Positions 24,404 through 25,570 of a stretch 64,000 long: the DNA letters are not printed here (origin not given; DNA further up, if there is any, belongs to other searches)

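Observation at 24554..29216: ATGA-coupled three-gene module: HDOD hybrid histidine kinase, MerR-HTH/MinD-like ATPase and ExeA-like AAA+ ATPase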

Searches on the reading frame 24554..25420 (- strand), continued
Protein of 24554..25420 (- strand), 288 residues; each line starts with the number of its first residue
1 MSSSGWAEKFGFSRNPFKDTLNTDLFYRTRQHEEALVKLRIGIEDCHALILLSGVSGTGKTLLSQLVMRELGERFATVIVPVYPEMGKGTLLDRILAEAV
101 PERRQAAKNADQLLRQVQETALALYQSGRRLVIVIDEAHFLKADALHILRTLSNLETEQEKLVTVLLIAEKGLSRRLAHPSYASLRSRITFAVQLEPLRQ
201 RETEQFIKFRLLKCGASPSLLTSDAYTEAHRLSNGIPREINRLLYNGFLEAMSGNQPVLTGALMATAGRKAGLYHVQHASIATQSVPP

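Call 95: find_encoding_contigs(protein=P0311, flank=8000, max_places=1)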
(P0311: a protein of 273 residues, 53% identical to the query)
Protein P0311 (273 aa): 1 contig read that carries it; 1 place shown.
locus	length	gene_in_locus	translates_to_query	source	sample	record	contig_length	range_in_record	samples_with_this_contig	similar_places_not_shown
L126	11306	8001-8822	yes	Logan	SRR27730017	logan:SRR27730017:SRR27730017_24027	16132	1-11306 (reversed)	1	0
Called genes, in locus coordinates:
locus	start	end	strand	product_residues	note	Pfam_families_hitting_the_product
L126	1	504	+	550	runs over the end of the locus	-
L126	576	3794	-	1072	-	-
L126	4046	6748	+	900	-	PF08668:HDOD, PF01966:HD, PF00512:HisKA, PF02518:HATPase_c, PF00072:Response_reg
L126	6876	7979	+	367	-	PF13411:MerR_1 (weak), PF10609:ParA, PF13614:AAA_31, PF01656:CbiA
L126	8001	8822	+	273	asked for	PF04851:ResIII (faint), PF13191:AAA_16, PF13401:AAA_22, PF09848:SLFN-g3_helicase (weak)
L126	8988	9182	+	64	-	-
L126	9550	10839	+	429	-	-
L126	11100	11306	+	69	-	?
